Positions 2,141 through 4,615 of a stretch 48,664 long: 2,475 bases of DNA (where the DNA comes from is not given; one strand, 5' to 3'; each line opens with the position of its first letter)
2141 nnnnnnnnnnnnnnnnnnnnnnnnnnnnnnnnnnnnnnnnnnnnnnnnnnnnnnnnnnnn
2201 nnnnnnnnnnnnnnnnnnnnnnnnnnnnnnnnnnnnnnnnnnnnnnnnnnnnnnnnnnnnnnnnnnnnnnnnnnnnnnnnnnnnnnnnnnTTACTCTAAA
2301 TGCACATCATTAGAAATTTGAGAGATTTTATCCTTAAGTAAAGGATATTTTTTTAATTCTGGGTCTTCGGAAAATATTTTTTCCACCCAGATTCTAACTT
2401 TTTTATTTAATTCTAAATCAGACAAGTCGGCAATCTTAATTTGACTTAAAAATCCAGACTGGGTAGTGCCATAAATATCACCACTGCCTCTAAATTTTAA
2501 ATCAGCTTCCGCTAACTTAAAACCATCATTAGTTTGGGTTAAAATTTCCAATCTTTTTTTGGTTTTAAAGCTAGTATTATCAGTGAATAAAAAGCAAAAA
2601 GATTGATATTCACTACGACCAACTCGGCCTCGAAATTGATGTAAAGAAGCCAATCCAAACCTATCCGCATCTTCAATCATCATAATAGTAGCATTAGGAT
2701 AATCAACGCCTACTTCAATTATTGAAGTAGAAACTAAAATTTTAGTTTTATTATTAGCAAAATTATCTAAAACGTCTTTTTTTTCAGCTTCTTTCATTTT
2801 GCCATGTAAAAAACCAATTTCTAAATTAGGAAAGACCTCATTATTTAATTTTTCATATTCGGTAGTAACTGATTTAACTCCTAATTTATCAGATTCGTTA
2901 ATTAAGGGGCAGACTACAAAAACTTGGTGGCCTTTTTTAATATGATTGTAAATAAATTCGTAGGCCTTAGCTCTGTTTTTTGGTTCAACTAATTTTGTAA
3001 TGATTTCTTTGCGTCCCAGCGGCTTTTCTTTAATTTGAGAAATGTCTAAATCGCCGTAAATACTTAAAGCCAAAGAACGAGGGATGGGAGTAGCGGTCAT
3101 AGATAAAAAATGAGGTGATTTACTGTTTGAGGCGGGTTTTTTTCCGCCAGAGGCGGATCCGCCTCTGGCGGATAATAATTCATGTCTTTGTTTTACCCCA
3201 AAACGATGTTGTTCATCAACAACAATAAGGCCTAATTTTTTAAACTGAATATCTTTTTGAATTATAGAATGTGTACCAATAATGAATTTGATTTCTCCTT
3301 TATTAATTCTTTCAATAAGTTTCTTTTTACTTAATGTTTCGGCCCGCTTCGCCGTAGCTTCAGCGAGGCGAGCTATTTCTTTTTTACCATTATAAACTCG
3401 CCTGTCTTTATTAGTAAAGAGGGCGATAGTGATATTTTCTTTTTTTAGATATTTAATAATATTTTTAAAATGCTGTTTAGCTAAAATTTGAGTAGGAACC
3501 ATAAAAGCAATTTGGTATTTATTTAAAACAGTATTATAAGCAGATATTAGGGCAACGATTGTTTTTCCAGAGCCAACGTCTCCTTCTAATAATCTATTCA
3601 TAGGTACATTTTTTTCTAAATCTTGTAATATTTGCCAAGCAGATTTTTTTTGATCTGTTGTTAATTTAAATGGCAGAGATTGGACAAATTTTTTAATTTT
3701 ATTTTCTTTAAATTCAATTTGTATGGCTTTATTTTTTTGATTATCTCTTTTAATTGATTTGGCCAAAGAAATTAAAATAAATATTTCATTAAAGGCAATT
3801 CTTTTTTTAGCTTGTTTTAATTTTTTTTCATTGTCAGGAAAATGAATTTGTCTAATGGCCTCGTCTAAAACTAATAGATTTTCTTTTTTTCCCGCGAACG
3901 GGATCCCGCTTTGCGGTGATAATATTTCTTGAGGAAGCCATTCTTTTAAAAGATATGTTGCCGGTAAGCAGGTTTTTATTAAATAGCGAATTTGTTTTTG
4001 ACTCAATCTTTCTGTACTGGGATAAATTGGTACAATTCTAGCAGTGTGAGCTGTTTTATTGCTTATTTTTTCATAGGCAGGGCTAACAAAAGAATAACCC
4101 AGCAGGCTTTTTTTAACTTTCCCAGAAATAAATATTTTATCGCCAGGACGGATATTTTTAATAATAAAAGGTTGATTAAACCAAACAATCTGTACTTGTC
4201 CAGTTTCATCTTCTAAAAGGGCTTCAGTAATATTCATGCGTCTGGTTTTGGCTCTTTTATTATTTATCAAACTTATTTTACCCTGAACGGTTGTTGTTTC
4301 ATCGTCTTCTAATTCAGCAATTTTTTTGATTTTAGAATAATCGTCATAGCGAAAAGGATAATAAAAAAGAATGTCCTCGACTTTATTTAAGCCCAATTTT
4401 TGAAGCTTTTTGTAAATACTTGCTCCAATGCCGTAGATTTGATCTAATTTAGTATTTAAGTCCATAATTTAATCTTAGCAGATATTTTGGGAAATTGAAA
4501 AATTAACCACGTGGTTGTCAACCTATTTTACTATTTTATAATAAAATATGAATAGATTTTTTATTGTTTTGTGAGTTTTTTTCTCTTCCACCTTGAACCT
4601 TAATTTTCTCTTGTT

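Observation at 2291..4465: The same GC-rich element is translated as SPQS.......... in both recG and smpB; recG holds three such inserts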

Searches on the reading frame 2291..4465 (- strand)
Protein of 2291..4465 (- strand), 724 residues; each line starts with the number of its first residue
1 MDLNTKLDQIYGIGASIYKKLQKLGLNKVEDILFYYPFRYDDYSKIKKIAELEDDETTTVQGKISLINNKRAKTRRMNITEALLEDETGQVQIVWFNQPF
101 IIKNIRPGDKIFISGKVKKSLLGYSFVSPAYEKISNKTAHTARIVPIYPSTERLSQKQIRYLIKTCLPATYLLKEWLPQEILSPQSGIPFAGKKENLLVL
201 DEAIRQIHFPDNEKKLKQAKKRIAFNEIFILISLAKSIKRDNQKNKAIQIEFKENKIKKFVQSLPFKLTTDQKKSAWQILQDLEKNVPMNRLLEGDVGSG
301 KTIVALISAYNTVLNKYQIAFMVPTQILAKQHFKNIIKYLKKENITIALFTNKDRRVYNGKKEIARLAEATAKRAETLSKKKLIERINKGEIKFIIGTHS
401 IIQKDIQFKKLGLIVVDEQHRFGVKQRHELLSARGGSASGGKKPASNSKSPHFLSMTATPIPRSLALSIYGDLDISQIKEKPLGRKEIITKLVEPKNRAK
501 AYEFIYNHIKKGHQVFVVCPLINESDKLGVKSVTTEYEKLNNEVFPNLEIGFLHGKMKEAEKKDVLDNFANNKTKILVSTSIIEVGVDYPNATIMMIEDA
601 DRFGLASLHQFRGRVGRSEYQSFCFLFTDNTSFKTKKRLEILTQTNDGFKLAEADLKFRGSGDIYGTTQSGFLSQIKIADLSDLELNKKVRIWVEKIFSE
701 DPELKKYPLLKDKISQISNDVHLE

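Call 9: search_protein_families(library=pfam, proteins=[window:2291-4465:-])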
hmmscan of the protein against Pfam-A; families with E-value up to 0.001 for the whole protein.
window:2291-4465:- (724 aa): 7 families
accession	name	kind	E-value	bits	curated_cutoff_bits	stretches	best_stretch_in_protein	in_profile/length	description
PF17191.10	RecG_wedge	-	1.8e-31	109.3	23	1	10-168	5-160/162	RecG wedge domain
PF00271.37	Helicase_C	-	1.8e-21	76.9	23.5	1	504-618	5-109/110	Helicase conserved C-terminal domain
PF00270.35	DEAD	-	6.3e-21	75.3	26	1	273-464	5-163/167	DEAD/DEAH box helicase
PF19833.4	RecG_dom3_C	-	6.1e-14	52.3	26.8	1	645-707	1-66/87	ATP-dependent DNA helicase RecG, domain 3, C-terminal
PF04851.21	ResIII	-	2.6e-12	47.4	22.5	1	267-460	3-162/164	Type III restriction enzyme, res subunit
PF01336.31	tRNA_anti-codon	-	2.2e-09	37.6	27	1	59-127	2-68/75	OB-fold nucleic acid binding domain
PF22590.2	Cas3-like_C_2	-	3.3e-05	24.5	27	1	530-618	12-104/106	CRISPR-associated nuclease/helicase Cas3, C-terminal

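Call 10: search_solved_structures(query=window:2291-4465:-, show_alignments=2)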
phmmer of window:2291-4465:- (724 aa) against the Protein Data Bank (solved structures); distinct sequences matched with E-value up to 0.001: 28.
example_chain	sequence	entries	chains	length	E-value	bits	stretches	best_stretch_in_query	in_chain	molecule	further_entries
1gm5_A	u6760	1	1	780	3.9e-145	488.2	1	1-704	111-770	RECG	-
9wm0_A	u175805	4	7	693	2.4e-108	366.6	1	7-682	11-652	ATP-dependent DNA helicase RecG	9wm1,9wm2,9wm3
6x26_A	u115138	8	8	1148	3.4e-63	217.4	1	255-678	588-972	Transcription-repair-coupling factor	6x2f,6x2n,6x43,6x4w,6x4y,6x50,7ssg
2eyq_A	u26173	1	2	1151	3.5e-63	217.4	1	254-678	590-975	Transcription-repair coupling factor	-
9n07_A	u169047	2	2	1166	3.6e-63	217.3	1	254-678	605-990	Transcription-repair-coupling factor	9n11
6xeo_A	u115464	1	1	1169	3.6e-63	217.3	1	254-678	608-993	Transcription-repair-coupling factor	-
13jq_A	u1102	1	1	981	6.1e-61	209.9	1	263-682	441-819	Transcription-repair-coupling factor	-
6m6a_M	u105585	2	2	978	1.2e-60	209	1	263-683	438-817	Transcription-repair-coupling factor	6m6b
6ac6_A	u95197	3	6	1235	2.9e-49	171.3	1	264-675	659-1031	Mycobacterium smegmatis Mfd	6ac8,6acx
6aca_A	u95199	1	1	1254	2.2e-47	165.1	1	264-675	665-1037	Mycobacterium tuberculosis Mfd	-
8alz_B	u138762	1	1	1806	1.5e-05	26.9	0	548-598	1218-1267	Activating signal cointegrator 1 complex subunit 3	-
3pew_A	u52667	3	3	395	2e-05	26.5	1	535-603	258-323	ATP-dependent RNA helicase DBP5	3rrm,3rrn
5elx_A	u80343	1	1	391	2.1e-05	26.4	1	535-603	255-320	ATP-dependent RNA helicase DBP5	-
3pey_A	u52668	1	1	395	2.1e-05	26.4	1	535-603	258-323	ATP-dependent RNA helicase DBP5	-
3peu_A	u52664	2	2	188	3.7e-05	25.6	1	534-616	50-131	ATP-dependent RNA helicase DBP5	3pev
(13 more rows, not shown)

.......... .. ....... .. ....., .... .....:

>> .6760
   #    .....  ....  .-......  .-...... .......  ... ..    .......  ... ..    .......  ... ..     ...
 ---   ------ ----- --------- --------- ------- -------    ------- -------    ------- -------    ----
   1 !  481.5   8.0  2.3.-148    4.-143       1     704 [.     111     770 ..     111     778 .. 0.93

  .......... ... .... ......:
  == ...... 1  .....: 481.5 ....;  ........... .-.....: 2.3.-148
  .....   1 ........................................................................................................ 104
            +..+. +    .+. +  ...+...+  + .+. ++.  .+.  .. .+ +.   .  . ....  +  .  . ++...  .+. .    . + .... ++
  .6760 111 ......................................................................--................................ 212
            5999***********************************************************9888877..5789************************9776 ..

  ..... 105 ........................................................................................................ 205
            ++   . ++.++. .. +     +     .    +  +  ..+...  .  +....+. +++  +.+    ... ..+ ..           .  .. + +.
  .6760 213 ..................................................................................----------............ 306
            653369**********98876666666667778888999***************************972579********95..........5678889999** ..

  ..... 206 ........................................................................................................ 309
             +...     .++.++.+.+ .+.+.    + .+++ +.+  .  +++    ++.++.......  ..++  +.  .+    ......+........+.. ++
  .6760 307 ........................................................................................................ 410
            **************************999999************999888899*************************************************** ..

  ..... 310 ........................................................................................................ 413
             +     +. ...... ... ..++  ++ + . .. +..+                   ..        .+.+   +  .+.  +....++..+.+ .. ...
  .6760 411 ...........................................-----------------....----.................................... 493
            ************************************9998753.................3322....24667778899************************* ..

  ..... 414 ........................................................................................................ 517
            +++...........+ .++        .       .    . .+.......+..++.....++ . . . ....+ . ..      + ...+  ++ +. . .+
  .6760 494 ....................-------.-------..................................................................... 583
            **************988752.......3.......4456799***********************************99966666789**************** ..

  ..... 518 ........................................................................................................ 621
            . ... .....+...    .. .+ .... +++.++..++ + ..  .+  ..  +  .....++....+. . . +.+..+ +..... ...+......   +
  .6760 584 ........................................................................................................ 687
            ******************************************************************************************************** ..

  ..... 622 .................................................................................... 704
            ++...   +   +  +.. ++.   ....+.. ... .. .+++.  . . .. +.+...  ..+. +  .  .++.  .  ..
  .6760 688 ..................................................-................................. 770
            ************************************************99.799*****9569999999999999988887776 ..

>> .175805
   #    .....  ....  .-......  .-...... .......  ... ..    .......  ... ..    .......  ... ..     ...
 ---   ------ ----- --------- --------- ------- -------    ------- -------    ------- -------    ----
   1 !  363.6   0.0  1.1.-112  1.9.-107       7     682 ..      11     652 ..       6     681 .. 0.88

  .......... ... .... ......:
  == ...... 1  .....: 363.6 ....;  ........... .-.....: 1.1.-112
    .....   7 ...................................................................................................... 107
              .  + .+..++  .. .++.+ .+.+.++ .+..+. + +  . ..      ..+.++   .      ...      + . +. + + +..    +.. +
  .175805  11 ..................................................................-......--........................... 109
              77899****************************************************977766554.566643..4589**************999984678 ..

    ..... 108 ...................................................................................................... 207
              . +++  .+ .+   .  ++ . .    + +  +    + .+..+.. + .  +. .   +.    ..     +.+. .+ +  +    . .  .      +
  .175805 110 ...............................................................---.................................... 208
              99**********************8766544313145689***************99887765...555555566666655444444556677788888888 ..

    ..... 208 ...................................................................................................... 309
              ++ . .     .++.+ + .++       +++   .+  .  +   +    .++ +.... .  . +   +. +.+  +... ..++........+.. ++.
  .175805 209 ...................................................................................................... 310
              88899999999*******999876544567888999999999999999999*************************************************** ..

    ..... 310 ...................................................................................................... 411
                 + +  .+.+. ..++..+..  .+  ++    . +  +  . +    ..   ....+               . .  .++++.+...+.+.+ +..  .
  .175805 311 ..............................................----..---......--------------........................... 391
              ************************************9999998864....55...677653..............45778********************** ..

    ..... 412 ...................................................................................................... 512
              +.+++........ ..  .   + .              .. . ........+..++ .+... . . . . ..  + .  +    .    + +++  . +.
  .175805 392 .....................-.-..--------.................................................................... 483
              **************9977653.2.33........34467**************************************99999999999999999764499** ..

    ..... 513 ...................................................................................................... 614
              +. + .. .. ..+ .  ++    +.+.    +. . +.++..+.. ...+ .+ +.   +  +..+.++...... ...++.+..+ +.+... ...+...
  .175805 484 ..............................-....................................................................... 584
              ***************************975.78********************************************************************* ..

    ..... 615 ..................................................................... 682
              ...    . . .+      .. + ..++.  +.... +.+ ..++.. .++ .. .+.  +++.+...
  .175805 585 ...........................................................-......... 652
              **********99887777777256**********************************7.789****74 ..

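Call 19: find_homologous_proteins(query=window:2291-4465:-, max_evalue=1e-30)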
Query window:2291-4465:- (724 aa): 8000 proteins with E <= 1e-30 among 8000 candidates; the best 120 are listed.
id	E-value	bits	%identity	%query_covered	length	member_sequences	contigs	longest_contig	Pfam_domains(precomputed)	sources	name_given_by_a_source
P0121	0.0e+0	1591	100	100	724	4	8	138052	PF00270.36,PF17191.11,PF00271.38,PF01336.32,PF19833.5,PF04851.22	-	-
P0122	0.0e+0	1314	82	100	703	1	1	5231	PF00270.36,PF17191.11,PF00271.38,PF01336.32,PF22590.3,PF19833.5,PF04851.22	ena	-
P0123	0.0e+0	1292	82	100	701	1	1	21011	PF00270.36,PF17191.11,PF00271.38,PF01336.32,PF22590.3,PF19833.5,PF04851.22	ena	-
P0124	0.0e+0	1276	80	100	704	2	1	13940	PF00270.36,PF17191.11,PF00271.38,PF01336.32,PF19833.5,PF04851.22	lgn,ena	-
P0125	0.0e+0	1267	81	100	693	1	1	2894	PF00270.36,PF00176.30,PF17191.11,PF00271.38,PF01336.32,PF22590.3,PF19833.5,PF04851.22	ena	-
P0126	0.0e+0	1261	81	100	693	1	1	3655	PF00270.36,PF17191.11,PF00271.38,PF01336.32,PF22590.3,PF19833.5,PF04851.22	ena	-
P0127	0.0e+0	1261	81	100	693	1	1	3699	PF00270.36,PF17191.11,PF00271.38,PF01336.32,PF22590.3,PF19833.5,PF04851.22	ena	-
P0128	0.0e+0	1259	80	100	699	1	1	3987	PF00270.36,PF17191.11,PF00271.38,PF01336.32,PF22590.3,PF19833.5,PF04851.22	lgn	-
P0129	0.0e+0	1257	80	100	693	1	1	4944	PF00270.36,PF17191.11,PF00271.38,PF01336.32,PF22590.3,PF19833.5,PF04851.22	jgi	-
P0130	0.0e+0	1247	79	100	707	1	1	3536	PF00270.36,PF17191.11,PF00271.38,PF01336.32,PF22590.3,PF19833.5,PF04851.22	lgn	-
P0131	0.0e+0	1245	80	100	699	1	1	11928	PF00270.36,PF00176.30,PF17191.11,PF00271.38,PF01336.32,PF22590.3,PF19833.5,PF04851.22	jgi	jgi:ATP-dependent DNA helicase RecG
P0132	0.0e+0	1245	79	100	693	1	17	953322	PF00270.36,PF17191.11,PF00271.38,PF01336.32,PF22590.3,PF19833.5,PF04851.22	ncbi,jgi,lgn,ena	jgi:ATP-dependent DNA helicase RecG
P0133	0.0e+0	1244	79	100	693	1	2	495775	PF00270.36,PF17191.11,PF00271.38,PF01336.32,PF22590.3,PF19833.5,PF04851.22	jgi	jgi:ATP-dependent DNA helicase RecG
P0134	0.0e+0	1235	79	100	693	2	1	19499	PF00270.36,PF17191.11,PF00271.38,PF01336.32,PF19833.5,PF04851.22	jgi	jgi:ATP-dependent DNA helicase RecG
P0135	0.0e+0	1235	79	100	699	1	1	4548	PF00270.36,PF17191.11,PF00271.38,PF01336.32,PF22590.3,PF19833.5,PF04851.22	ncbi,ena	-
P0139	0.0e+0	1154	72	100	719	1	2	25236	PF00270.36,PF17191.11,PF00271.38,PF01336.32,PF22590.3,PF19833.5,PF04851.22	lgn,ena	-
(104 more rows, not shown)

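Call 22: find_encoding_contigs(protein=P0122, flank=3000, max_places=1)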
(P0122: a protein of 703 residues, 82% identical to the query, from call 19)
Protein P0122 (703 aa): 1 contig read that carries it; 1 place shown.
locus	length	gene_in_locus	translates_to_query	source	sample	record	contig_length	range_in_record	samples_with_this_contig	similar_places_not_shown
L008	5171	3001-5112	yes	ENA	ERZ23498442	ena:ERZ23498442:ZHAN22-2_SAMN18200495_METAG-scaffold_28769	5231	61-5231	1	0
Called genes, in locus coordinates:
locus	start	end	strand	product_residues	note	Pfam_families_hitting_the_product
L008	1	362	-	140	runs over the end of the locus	?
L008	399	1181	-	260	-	-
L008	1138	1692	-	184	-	PF07963:N_methyl (weak)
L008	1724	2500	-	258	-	PF06750:A24_N_bact, PF01478:Peptidase_A24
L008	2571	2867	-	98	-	-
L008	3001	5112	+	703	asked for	PF17191:RecG_wedge, PF22590:Cas3-like_C_2 (faint), PF01336:tRNA_anti-codon, PF00270:DEAD, PF04851:ResIII, PF00271:Helicase_C, PF19833:RecG_dom3_C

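Call 23: find_encoding_contigs(protein=P0123, flank=10000, max_places=1)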
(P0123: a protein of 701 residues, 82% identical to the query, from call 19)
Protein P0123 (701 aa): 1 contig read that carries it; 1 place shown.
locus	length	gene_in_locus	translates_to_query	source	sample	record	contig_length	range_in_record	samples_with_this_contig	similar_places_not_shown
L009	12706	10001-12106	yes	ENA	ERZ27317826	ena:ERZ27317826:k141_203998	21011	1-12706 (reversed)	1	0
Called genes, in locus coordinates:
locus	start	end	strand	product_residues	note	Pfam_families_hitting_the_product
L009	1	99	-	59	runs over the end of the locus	-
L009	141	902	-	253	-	PF01790:LGT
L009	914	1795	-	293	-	PF13098:Thioredoxin_2 (weak), PF13462:Thioredoxin_4, PF01323:DSBA, PF13743:Thioredoxin_5 (weak)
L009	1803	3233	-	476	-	PF01425:Amidase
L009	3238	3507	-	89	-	PF02686:GatC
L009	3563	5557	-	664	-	PF22745:Nlig-Ia, PF01653:DNA_ligase_aden, PF03120:OB_DNA_ligase, PF03119:DNA_ligase_ZBD, PF14520:HHH_5 (faint), PF12826:HHH_2, PF00533:BRCT, PF12738:PTCB-BRCT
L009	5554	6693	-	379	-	-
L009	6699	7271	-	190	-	PF07963:N_methyl (weak)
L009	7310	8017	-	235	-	-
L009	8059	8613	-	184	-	-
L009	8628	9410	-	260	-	PF06750:A24_N_bact, PF01478:Peptidase_A24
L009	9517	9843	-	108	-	-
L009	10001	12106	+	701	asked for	PF17191:RecG_wedge, PF22590:Cas3-like_C_2 (faint), PF01336:tRNA_anti-codon, PF00270:DEAD, PF04851:ResIII, PF00271:Helicase_C, PF19833:RecG_dom3_C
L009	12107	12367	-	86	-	-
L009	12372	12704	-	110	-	?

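Call 24: find_encoding_contigs(protein=P0132, flank=10000, max_places=1)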
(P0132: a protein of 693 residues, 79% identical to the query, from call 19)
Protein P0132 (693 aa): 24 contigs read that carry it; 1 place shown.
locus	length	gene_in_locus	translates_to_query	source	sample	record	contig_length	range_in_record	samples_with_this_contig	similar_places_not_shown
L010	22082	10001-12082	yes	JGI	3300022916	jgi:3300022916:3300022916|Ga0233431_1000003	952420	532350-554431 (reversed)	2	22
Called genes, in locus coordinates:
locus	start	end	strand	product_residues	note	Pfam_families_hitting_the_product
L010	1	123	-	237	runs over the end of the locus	-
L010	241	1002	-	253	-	PF01790:LGT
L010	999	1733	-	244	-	PF13098:Thioredoxin_2, PF13462:Thioredoxin_4, PF01323:DSBA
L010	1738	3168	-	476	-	PF01425:Amidase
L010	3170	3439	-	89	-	PF02686:GatC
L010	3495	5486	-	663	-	PF22745:Nlig-Ia, PF01653:DNA_ligase_aden, PF03120:OB_DNA_ligase, PF03119:DNA_ligase_ZBD (weak), PF14520:HHH_5 (faint), PF12826:HHH_2, PF00533:BRCT, PF12738:PTCB-BRCT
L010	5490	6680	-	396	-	-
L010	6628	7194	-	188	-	-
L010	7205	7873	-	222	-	-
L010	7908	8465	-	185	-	PF07963:N_methyl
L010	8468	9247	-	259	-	PF06750:A24_N_bact, PF01478:Peptidase_A24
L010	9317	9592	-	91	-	-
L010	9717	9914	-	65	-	-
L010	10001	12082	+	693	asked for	PF17191:RecG_wedge, PF22590:Cas3-like_C_2 (faint), PF01336:tRNA_anti-codon, PF00270:DEAD, PF04851:ResIII, PF00271:Helicase_C, PF19833:RecG_dom3_C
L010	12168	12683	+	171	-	-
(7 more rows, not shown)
